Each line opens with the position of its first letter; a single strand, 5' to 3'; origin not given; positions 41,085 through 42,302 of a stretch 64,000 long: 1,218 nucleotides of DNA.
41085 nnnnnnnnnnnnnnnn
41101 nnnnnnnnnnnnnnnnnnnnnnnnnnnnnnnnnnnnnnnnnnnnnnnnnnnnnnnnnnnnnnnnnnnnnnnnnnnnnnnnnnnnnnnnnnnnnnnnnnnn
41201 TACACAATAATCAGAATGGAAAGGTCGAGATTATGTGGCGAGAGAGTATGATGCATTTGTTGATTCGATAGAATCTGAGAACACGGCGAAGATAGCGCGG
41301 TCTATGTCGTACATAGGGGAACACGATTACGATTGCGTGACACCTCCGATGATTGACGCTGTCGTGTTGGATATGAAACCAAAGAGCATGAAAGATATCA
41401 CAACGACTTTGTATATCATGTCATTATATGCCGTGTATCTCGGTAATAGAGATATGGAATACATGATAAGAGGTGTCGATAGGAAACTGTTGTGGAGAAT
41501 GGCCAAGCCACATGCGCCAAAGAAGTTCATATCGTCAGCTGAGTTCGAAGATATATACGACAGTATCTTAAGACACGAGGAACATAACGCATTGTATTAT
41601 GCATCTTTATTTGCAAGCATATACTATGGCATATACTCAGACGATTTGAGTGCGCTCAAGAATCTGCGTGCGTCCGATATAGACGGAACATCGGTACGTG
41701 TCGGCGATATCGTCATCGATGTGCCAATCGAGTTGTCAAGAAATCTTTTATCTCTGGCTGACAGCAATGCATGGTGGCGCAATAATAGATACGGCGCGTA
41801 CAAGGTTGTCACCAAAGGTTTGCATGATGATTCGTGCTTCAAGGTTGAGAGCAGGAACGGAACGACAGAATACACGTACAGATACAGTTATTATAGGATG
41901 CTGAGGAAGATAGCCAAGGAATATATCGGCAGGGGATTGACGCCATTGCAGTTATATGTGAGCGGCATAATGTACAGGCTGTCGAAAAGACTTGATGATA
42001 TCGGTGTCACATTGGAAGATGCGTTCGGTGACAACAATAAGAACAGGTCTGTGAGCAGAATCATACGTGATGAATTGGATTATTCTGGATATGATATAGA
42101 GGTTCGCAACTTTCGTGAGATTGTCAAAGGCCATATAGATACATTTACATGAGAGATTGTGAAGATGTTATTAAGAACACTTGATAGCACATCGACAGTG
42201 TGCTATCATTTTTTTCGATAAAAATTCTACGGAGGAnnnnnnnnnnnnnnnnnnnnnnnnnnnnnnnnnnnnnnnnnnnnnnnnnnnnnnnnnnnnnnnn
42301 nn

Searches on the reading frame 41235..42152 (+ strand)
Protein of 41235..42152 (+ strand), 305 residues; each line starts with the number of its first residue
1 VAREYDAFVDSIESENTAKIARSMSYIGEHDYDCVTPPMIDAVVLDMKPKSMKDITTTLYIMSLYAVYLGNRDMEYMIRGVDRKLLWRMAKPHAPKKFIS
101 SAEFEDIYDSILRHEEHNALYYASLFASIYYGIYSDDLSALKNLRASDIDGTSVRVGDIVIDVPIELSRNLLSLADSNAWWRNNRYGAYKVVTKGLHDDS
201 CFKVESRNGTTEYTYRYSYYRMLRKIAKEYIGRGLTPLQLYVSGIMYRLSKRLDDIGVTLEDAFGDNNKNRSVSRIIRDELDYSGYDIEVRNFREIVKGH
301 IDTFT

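Call 14: search_protein_families(library=pfam, proteins=[window:41235-42152:+])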
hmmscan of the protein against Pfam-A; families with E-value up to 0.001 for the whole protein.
window:41235-42152:+ (305 aa): 0 families

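Call 75: search_protein_families(library=pfam, proteins=[window:41235-42152:+], max_evalue=0.01)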
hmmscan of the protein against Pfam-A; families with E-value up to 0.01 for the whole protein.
window:41235-42152:+ (305 aa): 0 families

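Call 85: search_protein_families(library=ncbifam, proteins=[window:41235-42152:+], max_evalue=0.001)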
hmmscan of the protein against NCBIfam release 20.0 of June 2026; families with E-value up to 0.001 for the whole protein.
window:41235-42152:+ (305 aa): 0 families

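Call 101: search_solved_structures(query=window:41235-42152:+, max_evalue=1)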
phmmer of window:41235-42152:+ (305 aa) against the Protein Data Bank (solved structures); distinct sequences matched with E-value up to 1: 0.

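Call 103: search_protein_families(library=phrogs, proteins=[window:41235-42152:+])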
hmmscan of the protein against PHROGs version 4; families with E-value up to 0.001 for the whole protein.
window:41235-42152:+ (305 aa): 0 families
